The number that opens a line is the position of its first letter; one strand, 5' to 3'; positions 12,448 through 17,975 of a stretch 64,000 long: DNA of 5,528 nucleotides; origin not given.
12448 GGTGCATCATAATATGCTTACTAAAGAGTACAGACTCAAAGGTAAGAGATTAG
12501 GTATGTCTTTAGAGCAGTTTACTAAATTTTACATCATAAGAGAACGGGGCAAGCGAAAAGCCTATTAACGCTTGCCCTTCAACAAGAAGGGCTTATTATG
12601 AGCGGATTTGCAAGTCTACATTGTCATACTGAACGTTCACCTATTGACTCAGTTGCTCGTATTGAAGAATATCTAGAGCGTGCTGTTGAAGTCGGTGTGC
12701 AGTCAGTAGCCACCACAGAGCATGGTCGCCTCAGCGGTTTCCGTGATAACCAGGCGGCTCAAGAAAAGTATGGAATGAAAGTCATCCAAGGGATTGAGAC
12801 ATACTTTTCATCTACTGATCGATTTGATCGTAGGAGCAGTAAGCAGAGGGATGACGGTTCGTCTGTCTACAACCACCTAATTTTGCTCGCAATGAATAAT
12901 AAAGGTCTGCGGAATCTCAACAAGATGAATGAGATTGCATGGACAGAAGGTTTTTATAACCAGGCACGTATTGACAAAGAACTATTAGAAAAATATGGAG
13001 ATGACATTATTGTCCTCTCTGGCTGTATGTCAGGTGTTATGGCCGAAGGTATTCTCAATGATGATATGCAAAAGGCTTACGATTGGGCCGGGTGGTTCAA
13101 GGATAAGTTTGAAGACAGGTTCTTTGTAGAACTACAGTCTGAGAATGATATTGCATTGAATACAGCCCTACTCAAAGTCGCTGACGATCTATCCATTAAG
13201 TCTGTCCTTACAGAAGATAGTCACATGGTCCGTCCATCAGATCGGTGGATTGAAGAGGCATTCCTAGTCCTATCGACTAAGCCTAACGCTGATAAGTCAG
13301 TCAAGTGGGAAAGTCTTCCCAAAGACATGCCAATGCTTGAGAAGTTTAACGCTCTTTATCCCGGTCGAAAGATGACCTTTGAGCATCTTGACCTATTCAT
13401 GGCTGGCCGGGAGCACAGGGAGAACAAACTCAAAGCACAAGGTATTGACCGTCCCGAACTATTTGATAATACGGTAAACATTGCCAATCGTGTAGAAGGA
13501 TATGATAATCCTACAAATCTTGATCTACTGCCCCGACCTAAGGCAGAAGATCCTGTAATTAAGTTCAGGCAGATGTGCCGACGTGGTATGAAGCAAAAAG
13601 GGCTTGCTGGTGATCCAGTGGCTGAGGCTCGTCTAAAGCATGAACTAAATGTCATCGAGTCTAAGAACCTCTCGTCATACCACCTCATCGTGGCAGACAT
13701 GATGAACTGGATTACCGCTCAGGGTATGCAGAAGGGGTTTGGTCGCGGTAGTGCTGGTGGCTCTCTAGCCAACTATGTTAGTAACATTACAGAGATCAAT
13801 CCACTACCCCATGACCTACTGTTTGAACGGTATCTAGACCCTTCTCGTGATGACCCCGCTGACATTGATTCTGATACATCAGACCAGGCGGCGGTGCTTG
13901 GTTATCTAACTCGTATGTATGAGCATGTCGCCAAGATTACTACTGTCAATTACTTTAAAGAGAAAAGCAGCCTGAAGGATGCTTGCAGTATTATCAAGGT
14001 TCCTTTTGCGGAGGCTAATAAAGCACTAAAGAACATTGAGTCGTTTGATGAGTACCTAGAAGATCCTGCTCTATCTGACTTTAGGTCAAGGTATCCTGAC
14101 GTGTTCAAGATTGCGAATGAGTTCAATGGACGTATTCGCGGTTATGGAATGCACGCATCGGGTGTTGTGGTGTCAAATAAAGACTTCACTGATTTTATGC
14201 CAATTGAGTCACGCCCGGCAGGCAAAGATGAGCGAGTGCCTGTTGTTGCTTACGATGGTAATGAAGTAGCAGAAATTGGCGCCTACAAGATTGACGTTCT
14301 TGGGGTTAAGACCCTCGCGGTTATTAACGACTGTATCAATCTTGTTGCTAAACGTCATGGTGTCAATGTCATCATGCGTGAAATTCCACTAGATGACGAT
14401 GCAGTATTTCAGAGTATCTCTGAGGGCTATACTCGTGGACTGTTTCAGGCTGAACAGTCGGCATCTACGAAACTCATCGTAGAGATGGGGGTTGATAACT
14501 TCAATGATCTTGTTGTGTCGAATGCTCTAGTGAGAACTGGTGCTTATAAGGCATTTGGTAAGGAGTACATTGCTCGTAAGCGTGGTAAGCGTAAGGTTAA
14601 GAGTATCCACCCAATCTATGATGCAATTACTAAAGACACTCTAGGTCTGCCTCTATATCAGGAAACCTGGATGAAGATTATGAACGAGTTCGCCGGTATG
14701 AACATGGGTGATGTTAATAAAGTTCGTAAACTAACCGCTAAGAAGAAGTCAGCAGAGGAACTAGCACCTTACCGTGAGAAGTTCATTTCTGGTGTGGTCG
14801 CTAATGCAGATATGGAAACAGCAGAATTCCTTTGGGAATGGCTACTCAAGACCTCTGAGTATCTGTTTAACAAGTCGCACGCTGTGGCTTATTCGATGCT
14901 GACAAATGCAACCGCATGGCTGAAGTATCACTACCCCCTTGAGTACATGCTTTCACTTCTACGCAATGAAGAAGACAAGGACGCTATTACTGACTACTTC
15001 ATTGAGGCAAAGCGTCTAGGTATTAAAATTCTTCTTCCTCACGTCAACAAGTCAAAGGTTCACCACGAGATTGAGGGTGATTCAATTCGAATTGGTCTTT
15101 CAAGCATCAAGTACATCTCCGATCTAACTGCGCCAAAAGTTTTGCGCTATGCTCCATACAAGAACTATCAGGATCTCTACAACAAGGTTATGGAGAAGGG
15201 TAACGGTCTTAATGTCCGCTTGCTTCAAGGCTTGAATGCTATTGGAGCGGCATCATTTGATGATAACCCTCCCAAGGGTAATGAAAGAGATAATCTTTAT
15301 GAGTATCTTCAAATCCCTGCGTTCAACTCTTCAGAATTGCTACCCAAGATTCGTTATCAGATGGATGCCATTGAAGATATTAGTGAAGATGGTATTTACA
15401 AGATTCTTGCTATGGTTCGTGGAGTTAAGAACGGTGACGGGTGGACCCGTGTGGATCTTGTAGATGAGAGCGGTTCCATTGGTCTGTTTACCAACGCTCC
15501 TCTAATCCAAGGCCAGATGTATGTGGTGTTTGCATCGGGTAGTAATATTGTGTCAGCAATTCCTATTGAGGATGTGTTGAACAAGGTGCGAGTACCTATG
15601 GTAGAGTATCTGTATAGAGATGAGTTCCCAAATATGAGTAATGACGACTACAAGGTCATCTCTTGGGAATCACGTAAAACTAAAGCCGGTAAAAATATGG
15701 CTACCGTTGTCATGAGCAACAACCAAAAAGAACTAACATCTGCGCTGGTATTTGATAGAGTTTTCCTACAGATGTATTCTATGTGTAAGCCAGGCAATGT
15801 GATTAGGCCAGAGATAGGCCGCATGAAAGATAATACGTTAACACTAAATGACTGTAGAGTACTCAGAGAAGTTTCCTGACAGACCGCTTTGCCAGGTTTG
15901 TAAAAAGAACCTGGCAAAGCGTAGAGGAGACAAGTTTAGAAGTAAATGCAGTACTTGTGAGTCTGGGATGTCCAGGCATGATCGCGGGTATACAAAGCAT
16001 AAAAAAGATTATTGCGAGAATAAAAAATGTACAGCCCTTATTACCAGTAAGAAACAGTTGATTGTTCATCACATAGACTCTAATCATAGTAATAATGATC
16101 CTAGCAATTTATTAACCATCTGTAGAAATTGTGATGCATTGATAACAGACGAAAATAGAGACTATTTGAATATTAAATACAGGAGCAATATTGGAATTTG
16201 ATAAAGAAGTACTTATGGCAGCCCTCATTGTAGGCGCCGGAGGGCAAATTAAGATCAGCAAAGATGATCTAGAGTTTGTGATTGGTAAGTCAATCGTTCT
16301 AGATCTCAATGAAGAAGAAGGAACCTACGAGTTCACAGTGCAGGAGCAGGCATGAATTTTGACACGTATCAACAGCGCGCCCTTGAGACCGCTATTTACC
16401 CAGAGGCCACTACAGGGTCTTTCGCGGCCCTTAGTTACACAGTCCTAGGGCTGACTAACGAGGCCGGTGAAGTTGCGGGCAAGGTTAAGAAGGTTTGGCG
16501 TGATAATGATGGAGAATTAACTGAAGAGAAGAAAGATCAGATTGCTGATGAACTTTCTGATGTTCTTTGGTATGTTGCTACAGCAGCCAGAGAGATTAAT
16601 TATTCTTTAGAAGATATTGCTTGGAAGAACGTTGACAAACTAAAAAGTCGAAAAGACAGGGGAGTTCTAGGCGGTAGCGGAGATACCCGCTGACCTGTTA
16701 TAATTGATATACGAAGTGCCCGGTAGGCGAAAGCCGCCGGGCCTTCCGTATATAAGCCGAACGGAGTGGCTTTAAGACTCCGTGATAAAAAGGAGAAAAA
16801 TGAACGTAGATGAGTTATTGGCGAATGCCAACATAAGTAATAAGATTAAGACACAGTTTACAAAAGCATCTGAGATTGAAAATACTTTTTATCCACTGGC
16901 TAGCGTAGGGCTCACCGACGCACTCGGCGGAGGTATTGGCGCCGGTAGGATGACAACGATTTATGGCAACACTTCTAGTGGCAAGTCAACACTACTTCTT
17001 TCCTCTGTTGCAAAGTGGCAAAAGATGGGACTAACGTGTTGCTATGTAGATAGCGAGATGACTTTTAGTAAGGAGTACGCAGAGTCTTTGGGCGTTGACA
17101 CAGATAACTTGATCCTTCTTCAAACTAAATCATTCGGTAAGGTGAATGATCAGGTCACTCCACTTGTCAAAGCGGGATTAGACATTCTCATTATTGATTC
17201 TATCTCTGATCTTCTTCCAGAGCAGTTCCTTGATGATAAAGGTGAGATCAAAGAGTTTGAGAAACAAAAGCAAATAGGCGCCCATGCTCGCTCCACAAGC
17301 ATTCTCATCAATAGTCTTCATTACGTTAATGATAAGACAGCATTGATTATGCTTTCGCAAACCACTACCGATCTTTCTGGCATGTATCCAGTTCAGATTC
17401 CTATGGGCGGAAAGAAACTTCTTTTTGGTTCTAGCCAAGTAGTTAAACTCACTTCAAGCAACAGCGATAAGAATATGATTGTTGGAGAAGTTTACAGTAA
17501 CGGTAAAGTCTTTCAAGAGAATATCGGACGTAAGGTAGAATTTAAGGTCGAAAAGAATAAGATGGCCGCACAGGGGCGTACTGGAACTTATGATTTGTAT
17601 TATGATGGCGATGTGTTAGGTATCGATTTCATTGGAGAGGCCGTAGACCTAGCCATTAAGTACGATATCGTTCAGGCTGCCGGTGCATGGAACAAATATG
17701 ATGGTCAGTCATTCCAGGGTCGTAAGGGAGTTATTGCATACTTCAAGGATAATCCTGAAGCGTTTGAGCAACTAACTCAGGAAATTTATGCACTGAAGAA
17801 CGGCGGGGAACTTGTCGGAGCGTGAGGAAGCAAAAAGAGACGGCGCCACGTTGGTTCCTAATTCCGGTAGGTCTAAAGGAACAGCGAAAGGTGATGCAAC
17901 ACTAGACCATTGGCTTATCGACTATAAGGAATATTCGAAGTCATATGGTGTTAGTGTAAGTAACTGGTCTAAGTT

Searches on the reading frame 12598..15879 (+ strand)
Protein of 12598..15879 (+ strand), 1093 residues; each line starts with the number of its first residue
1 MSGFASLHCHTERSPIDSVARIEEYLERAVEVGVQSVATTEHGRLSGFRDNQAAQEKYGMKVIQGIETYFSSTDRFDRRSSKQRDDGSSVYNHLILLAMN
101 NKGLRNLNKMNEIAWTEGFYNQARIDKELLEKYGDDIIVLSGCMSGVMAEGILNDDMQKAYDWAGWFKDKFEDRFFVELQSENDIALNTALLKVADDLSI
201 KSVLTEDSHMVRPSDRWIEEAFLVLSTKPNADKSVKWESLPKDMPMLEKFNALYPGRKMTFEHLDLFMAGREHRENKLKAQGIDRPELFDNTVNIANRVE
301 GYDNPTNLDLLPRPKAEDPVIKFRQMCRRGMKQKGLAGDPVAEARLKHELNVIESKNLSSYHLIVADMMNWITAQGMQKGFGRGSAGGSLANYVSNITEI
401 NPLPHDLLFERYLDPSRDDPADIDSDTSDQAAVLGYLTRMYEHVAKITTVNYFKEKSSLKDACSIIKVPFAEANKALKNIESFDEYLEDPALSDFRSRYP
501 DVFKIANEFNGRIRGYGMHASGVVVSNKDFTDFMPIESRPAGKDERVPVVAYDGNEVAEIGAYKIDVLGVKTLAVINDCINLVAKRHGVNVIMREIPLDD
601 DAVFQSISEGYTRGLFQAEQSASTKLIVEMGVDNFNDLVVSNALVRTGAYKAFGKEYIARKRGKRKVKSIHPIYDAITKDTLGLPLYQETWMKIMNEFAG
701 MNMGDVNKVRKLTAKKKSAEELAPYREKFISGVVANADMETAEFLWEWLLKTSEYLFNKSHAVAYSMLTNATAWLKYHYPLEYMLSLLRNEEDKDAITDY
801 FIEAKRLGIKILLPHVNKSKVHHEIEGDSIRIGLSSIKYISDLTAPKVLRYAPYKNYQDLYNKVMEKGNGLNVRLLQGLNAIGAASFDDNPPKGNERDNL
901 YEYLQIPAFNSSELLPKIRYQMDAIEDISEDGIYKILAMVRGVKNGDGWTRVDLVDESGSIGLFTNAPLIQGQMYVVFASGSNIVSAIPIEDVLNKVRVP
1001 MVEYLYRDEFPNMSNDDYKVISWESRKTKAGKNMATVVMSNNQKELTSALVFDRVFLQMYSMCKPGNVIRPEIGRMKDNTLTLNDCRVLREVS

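Call 9: search_protein_families(library=phrogs, proteins=[window:12598-15879:+], max_evalue=0.00001)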
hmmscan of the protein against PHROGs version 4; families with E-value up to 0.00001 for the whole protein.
window:12598-15879:+ (1093 aa): 7 families
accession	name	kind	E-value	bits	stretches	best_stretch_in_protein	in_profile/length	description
phrog_405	-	DNA, RNA and nucleotide metabolism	9.7e-264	879.2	1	3-1068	43-1055/1190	DNA polymerase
phrog_11165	-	DNA, RNA and nucleotide metabolism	1.9e-99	334.8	1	322-856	24-579/782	DNA polymerase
phrog_7513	-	unknown function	7.5e-76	256.8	2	3-313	10-312/461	-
phrog_12219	-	DNA, RNA and nucleotide metabolism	2.5e-59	202.4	1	422-876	5-510/823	DNA polymerase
phrog_21652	-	DNA, RNA and nucleotide metabolism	5.2e-42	145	1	360-752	11-445/476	DNA polymerase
phrog_13169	-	DNA, RNA and nucleotide metabolism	2.4e-24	87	2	329-414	325-410/463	DNA polymerase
phrog_4335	-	unknown function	1.3e-15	58.5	1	739-850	15-127/421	-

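Call 19: search_dna_similar(query=window:12598-15879:+, collection=phages, mode=protein, max_rows=25)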
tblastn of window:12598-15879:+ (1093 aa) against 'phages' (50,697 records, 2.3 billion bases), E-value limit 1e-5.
Records with a match: 1426; places in all: 1433; records where one place covers at least 80% of the query: 455.
Best place of each record, by identity: <60% 1426.
By first word of the organism name: Pseudomonas 302; Mycobacterium 282; Streptomyces 211; Gordonia 132; Bacillus 99; Bacteriophage 49; Staphylococcus 44; Microbacterium 36; Escherichia 31; Rhodococcus 22; and 57 more.
By host as written in the record: Mycobacterium smegmatis mc2 155 204; Pseudomonas aeruginosa 118; - 107; Pseudomonas aeruginosa PAO1 86; Streptomyces griseus ATCC 10137 81; Gordonia terrae 3612 65; Streptomyces lividans JI 1326 44; Mycobacterium smegmatis mc#155 37; and 238 more.
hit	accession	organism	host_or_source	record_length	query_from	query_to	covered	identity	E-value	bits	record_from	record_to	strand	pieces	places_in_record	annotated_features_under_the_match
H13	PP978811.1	Streptomyces phage Anedea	Streptomyces mirabilis NRRL B-2400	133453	7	1069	97%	45.8%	0e+0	925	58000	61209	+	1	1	78: DnaE-like DNA polymerase III alpha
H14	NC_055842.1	Streptomyces phage Bmoc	Streptomyces griseofuscus ATCC 23916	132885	7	1069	97%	45.7%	0e+0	926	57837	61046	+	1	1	78: DNA polymerase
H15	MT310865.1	Streptomyces phage Bmoc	Streptomyces griseofuscus ATCC 23916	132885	7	1069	97%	45.7%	0e+0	926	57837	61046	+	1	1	78: DnaE-like DNA polymerase III alpha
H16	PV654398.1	Streptomyces phage Riptide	Streptomyces mirabilis NRRL B-2400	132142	7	1069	97%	45.7%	0e+0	925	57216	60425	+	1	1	76: DnaE-like DNA polymerase III alpha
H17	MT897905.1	Streptomyces phage MulchMansion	Streptomyces viridochromogenes DSM40736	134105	1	1069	98%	45.2%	0e+0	919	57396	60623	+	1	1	77: DnaE-like DNA polymerase III alpha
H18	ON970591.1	Streptomyces phage Angela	Streptomyces griseus ATCC 10137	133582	1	1069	98%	45.2%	0e+0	919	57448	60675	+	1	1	76: DnaE-like DNA polymerase III alpha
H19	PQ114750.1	Streptomyces phage Larnav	Streptomyces lividans JI 1326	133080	1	1069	98%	45.1%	0e+0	920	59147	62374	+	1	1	80: DnaE-like DNA polymerase III alpha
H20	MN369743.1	Streptomyces phage Tribute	Streptomyces griseus ATCC 10137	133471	1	1069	98%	45.1%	0e+0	920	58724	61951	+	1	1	78: DnaE-like DNA polymerase III alpha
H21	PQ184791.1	Streptomyces phage Lululemon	Streptomyces lividans JI 1326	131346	1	1069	98%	45.1%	0e+0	919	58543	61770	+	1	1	79: DnaE-like DNA polymerase III alpha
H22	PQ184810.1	Streptomyces phage PacManQ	Streptomyces lividans JI 1326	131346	1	1069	98%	45.1%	0e+0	919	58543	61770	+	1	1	79: DnaE-like DNA polymerase III alpha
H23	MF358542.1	Streptomyces phage Sushi23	Streptomyces griseus ATCC 10137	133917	1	1069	98%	45.1%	0e+0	919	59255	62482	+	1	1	DnaE-like DNA polymerase III alpha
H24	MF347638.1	Streptomyces phage Peebs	Streptomyces lividans JI 1326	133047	1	1069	98%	45.1%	0e+0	919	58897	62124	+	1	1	DnaE-like DNA polymerase III alpha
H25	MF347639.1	Streptomyces phage Samisti12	Streptomyces griseus ATCC 10137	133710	1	1069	98%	45.1%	0e+0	919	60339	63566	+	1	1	DnaE-like DNA polymerase III alpha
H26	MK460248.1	Streptomyces phage Teutsch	Streptomyces griseus ATCC 10137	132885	1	1069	98%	45.1%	0e+0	919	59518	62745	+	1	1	80: DnaE-like DNA polymerase III subunit alpha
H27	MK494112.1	Streptomyces phage EGole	Streptomyces griseus ATCC 10137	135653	1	1069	98%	45.1%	0e+0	919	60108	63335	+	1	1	81: DnaE-like DNA polymerase III subunit alpha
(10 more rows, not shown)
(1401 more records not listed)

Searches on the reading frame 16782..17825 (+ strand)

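Call 9: search_protein_families(library=phrogs, proteins=[window:16782-17825:+], max_evalue=0.00001)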
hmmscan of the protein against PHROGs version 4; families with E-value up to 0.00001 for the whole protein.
window:16782-17825:+ (347 aa): 4 families
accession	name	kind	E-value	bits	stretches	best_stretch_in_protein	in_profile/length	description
phrog_97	-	other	4.9e-56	191.9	2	5-232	16-259/506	UvsX-like recombinase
phrog_8337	-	DNA, RNA and nucleotide metabolism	9.4e-25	88.5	1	43-231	56-248/273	DNA repair protein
phrog_239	-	DNA, RNA and nucleotide metabolism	1e-07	32.3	1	16-102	324-405/801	DNA primase/helicase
phrog_2872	-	DNA, RNA and nucleotide metabolism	8.2e-06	26.5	0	56-212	3-148/219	Sak4-like ssDNA annealing protein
